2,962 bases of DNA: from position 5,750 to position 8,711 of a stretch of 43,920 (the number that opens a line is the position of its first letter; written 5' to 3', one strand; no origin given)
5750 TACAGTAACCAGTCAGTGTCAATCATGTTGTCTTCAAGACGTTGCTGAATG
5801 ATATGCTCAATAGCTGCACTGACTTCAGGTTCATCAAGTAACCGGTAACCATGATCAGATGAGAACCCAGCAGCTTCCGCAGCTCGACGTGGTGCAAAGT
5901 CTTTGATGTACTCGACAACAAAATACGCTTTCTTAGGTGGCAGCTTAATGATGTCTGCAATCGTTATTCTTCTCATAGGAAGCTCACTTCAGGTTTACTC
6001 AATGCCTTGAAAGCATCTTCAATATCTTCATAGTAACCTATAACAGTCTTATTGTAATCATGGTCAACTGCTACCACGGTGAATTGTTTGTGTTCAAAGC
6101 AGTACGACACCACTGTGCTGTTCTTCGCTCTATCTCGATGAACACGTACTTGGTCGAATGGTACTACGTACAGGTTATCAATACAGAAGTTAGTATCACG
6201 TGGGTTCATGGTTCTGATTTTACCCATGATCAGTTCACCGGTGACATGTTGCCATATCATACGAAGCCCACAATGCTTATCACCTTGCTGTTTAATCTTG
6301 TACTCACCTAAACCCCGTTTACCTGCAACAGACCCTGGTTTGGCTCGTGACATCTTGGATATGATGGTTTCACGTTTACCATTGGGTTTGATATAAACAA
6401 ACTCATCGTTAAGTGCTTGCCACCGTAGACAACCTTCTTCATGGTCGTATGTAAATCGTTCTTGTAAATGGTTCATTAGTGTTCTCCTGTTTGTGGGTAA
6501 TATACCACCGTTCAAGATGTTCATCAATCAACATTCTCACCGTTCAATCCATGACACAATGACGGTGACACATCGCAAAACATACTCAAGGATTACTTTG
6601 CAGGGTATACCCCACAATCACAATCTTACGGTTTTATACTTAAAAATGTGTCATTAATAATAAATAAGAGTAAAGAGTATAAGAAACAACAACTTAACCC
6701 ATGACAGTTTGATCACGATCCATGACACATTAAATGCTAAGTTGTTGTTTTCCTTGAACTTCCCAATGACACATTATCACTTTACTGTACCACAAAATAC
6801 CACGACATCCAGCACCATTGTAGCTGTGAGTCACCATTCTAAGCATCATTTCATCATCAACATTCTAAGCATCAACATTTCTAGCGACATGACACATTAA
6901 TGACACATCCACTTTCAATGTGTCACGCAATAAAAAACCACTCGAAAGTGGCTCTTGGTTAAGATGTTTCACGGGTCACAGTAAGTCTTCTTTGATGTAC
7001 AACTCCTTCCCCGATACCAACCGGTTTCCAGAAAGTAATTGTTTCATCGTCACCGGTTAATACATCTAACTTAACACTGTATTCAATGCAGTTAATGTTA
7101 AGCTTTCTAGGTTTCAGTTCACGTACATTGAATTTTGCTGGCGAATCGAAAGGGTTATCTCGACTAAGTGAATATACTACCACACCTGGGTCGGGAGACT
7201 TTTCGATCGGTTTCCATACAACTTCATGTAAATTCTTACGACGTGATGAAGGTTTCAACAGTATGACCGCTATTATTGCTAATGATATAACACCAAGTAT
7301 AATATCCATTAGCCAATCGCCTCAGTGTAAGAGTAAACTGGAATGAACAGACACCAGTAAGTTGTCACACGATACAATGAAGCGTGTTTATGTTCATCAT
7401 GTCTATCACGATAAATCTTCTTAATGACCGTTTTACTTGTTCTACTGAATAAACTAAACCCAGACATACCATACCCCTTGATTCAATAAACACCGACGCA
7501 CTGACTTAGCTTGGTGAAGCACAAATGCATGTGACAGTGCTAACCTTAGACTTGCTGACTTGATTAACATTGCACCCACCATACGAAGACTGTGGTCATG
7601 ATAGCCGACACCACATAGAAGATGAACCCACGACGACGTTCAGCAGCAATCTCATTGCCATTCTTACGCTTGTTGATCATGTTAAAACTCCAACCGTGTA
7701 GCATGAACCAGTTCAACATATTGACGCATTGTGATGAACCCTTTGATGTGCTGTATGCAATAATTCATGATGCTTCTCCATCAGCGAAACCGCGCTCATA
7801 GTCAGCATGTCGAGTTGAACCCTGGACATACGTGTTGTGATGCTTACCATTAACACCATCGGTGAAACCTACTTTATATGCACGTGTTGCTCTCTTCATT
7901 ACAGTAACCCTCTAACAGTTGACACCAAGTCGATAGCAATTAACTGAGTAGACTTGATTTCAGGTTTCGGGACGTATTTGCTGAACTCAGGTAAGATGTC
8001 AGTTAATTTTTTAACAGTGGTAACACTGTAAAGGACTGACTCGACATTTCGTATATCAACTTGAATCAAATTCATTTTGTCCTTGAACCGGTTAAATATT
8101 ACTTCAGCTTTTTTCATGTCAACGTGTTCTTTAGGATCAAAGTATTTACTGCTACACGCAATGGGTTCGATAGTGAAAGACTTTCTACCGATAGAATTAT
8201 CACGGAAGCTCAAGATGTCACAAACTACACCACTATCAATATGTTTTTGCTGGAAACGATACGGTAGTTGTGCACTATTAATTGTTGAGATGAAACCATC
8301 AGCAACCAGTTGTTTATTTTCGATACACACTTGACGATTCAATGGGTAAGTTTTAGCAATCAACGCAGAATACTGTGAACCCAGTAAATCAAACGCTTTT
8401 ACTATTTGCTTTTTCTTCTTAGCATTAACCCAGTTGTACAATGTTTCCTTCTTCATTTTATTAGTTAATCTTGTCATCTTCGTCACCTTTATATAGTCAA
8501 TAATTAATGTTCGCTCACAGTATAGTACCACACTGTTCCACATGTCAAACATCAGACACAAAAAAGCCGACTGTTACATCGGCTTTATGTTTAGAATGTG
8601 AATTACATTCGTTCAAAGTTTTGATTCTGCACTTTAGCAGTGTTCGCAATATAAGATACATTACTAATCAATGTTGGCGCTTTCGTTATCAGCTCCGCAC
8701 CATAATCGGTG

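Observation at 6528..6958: A 430-bp non-coding region packed with nine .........-type boxes, a 14-bp direct repeat and an AT-rich core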

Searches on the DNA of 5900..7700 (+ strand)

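Call 4: search_dna_similar(query=window:5900-7400:+, collection=phages, mode=distant, max_rows=30)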
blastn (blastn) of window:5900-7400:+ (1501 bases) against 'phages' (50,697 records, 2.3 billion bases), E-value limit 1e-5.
Records with a match: 5; places in all: 5; records where one place covers at least 80% of the query: 0.
Best place of each record, by identity: 60-80% 5.
By first word of the organism name: Vibrio 5.
By host as written in the record: Vibrio splendidus 3; Vibrio sp. 1; Vibrio crassostreae 1.
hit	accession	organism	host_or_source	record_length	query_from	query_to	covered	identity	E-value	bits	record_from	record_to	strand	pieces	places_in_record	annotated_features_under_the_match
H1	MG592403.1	Vibrio phage 1.021.A._10N.222.51.F9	Vibrio splendidus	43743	1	580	39%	71.3%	2e-74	287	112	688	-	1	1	hypothetical protein | terminase small subunit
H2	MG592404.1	Vibrio phage 1.021.B._10N.222.51.F9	Vibrio splendidus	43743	1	580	39%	71.3%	2e-74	287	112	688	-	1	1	hypothetical protein | terminase small subunit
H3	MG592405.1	Vibrio phage 1.021.C._10N.222.51.F9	Vibrio splendidus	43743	1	580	39%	71.3%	2e-74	287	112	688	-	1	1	hypothetical protein | terminase small subunit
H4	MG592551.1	Vibrio phage 1.185.O._10N.286.49.C2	Vibrio sp.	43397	1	184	12%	74.5%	6e-25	122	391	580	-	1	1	hypothetical protein | terminase small subunit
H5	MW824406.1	Vibrio phage PS25B.1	Vibrio crassostreae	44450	1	184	12%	74.5%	6e-25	122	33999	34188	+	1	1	hypothetical protein | putative terminase small subunit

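Call 7: get_annotated_region(hit=H1, flank=3000)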
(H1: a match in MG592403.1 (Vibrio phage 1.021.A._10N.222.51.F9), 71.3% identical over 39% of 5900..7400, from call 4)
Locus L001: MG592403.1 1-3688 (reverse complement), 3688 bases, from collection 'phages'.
description: Vibrio phage 1.021.A._10N.222.51.F9, partial genome.
organism: Vibrio phage 1.021.A._10N.222.51.F9 (NCBI taxid 1881415)
taxonomy: Viruses; Duplodnaviria; Heunggongvirae; Uroviricota; Caudoviricetes
host: Vibrio splendidus; source: iron chloride precipitation of 0.2um-filtered seawater, resuspended in oxalate solution; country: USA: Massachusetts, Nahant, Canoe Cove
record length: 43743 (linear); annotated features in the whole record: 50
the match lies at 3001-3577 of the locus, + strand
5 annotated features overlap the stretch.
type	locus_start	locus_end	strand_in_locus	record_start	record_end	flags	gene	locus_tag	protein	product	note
CDS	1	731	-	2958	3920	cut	-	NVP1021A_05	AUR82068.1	hypothetical protein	NVP1021A_05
CDS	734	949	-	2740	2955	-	-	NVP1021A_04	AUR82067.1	hypothetical protein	NVP1021A_04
CDS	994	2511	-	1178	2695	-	-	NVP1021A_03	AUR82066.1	terminase-like family protein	NVP1021A_03; aclame_best_match:protein:proph:169152; tara_best_match:OM-RGC.v1.002741285; ...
CDS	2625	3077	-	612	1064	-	-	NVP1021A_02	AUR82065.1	terminase small subunit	NVP1021A_02; tara_best_match:OM-RGC.v1.024355619; InterPro:IPR005335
CDS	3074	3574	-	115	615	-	-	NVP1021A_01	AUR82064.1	hypothetical protein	NVP1021A_01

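Call 8: get_annotated_region(hit=H5, flank=3000)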
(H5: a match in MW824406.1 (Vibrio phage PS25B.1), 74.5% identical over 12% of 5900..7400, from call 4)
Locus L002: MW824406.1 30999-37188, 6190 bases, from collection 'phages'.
description: Vibrio phage PS25B.1, complete genome.
organism: Vibrio phage PS25B.1 (NCBI taxid 2859358)
taxonomy: Viruses; Duplodnaviria; Heunggongvirae; Uroviricota; Caudoviricetes
host: Vibrio crassostreae; source: filtered seawater; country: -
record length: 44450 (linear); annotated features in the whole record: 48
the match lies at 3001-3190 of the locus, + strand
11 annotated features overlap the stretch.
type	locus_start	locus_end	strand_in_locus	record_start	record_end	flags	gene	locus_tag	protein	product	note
CDS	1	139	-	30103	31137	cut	-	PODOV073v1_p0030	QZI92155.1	hypothetical protein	-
CDS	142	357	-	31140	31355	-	-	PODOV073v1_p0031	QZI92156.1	hypothetical protein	-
CDS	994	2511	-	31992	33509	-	-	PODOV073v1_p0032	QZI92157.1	terminase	-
CDS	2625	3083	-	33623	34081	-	-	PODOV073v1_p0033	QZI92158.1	putative terminase small subunit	-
CDS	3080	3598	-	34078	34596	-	-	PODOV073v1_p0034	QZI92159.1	hypothetical protein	-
CDS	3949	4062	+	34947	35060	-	-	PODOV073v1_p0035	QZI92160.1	hypothetical protein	-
CDS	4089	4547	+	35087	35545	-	-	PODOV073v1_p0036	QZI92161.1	hypothetical protein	-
CDS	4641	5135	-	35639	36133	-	-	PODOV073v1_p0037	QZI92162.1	putative preQ0 transporter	-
CDS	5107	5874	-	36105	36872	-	-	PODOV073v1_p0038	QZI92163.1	hypothetical protein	conserved protein of unknown function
CDS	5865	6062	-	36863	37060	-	-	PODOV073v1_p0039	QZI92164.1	hypothetical protein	-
CDS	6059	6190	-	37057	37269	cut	-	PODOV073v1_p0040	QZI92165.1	hypothetical protein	-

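Call 9: get_annotated_region(hit=H4, flank=3000)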
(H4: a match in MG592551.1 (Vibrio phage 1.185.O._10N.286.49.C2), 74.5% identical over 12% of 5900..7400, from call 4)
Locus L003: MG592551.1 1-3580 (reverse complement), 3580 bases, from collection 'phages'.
description: Vibrio phage 1.185.O._10N.286.49.C2, partial genome.
organism: Vibrio phage 1.185.O._10N.286.49.C2 (NCBI taxid 1881392)
taxonomy: Viruses; Duplodnaviria; Heunggongvirae; Uroviricota; Caudoviricetes
host: Vibrio sp.; source: iron chloride precipitation of 0.2um-filtered seawater, resuspended in oxalate solution; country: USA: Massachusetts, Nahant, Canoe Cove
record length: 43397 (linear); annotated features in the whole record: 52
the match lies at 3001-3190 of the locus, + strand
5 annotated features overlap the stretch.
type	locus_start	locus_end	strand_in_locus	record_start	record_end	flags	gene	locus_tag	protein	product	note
CDS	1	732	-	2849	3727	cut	-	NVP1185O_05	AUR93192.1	hypothetical protein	NVP1185O_05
CDS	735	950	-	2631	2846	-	-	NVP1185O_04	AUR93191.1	hypothetical protein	NVP1185O_04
CDS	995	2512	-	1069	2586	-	-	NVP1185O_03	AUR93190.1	terminase-like family protein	NVP1185O_03; aclame_best_match:protein:proph:169152; tara_best_match:OM-RGC.v1.002741285; ...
CDS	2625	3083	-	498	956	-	-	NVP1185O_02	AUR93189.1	terminase small subunit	NVP1185O_02; tara_best_match:OM-RGC.v1.024355619; InterPro:IPR005335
CDS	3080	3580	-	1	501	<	-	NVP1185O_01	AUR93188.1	hypothetical protein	NVP1185O_01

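Call 52: search_rna_families(source=window, start=6300, end=7700, threshold=evalue, max_evalue=1)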
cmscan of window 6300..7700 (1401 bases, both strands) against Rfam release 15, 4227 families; matches with E-value up to 1: 1.
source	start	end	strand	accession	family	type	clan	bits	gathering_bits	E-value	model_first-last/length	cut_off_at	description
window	7018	7059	-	RF00333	snoZ157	Gene; snRNA; snoRNA; CD-box;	CL00063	21.2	55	0.34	1-100/100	no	Small nucleolar RNA Z157/R69/R10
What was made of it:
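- Tried and rejected: An Rfam search of 6300-7700 at E≤1 found only a spurious snoRNA hit (call 52).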

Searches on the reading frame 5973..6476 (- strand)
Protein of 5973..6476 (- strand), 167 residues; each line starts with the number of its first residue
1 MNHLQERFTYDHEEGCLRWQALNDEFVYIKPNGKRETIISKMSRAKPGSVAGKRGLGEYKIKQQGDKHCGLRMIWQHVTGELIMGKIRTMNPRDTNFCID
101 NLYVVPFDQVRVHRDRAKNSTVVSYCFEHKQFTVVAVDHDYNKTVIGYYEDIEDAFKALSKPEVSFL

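Call 17: search_protein_families(library=pfam, proteins=[window:5973-6476:-], max_evalue=0.01)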
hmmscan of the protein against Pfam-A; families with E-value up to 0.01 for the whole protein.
window:5973-6476:- (167 aa): 0 families

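Call 21: search_protein_families(library=phrogs, proteins=[window:5973-6476:-], max_evalue=0.01)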
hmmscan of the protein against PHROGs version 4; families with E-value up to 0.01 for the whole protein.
window:5973-6476:- (167 aa): 1 family
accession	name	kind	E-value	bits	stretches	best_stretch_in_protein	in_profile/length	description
phrog_99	-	DNA, RNA and nucleotide metabolism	2.3e-12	48.3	1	4-159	114-252/383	HNH endonuclease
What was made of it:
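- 5973..6476 (-): First late gene: a 167-aa HNH-AP2-like protein that has lost the catalytic DH motif (it reads IRTMNP). The gene is optional in the family. PHROG 99, HNH endonuclease, E=2e-12 (call 21).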

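Call 22: find_related_loci(query=window:5973-6476:-, collection=viral_contigs, flank=3000)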
Query window:5973-6476:- (167 aa) in viral_contigs; peptide patterns used: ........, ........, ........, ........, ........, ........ (x = any residue, [..] = any of these).
3 stretches matched a pattern, but none encodes a relative of the query by tblastn (E <= 1e-3).

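Call 23: search_dna_similar(query=window:5973-6476:-, collection=phages, mode=protein, max_rows=60)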
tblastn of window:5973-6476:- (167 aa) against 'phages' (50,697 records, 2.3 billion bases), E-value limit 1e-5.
Records with a match: 5; places in all: 5; records where one place covers at least 80% of the query: 5.
Best place of each record, by identity: 60-80% 3; <60% 2.
By first word of the organism name: Vibrio 5.
By host as written in the record: Vibrio splendidus 3; Vibrio crassostreae 1; Vibrio sp. 1.
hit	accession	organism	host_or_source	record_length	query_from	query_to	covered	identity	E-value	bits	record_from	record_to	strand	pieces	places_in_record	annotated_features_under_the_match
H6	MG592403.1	Vibrio phage 1.021.A._10N.222.51.F9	Vibrio splendidus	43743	1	167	100%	65.9%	1e-70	236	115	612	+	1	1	hypothetical protein | terminase small subunit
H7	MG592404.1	Vibrio phage 1.021.B._10N.222.51.F9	Vibrio splendidus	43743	1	167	100%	65.9%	1e-70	236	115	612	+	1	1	hypothetical protein | terminase small subunit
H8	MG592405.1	Vibrio phage 1.021.C._10N.222.51.F9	Vibrio splendidus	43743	1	167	100%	65.9%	1e-70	236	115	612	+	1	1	hypothetical protein | terminase small subunit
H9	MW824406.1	Vibrio phage PS25B.1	Vibrio crassostreae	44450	1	167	100%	41.4%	4e-30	120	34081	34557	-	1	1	hypothetical protein | putative terminase small subunit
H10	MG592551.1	Vibrio phage 1.185.O._10N.286.49.C2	Vibrio sp.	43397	1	167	100%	41.4%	2e-29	118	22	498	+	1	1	hypothetical protein | terminase small subunit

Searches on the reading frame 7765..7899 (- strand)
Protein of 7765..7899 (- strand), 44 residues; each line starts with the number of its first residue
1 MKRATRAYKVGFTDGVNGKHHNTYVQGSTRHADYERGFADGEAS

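Call 21: search_protein_families(library=phrogs, proteins=[window:7765-7899:-], max_evalue=0.01)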
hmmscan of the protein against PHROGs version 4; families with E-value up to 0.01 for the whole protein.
window:7765-7899:- (44 aa): 0 families

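Call 57: search_protein_families(library=pfam, proteins=[window:7765-7899:-], max_evalue=1)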
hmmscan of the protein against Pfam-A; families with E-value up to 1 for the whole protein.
window:7765-7899:- (44 aa): 1 family
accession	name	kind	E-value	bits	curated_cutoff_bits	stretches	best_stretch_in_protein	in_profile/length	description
PF04957.18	RMF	-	0.046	14.2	27.9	1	2-31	2-38/53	Ribosome modulation factor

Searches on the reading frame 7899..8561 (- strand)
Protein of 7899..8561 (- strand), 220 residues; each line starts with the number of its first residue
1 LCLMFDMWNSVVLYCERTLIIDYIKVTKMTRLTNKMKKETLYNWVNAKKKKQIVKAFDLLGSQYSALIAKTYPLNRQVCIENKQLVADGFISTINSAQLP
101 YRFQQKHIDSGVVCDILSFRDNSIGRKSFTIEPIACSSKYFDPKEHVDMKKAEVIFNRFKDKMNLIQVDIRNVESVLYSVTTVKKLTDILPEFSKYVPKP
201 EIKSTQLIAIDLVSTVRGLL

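Call 17: search_protein_families(library=pfam, proteins=[window:7899-8561:-], max_evalue=0.01)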
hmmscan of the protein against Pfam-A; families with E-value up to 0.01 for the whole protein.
window:7899-8561:- (220 aa): 1 family
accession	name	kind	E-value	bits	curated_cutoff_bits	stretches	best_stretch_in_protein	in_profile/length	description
PF18757.6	Nmad5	-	1.2e-08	35.8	27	1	123-211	106-195/206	Nucleotide modification associated domain 5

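Call 21: search_protein_families(library=phrogs, proteins=[window:7899-8561:-], max_evalue=0.01)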
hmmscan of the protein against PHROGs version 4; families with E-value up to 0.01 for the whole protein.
window:7899-8561:- (220 aa): 1 family
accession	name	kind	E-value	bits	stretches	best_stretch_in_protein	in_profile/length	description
phrog_1965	-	unknown function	9.9e-08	33.7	1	28-211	1-193/208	-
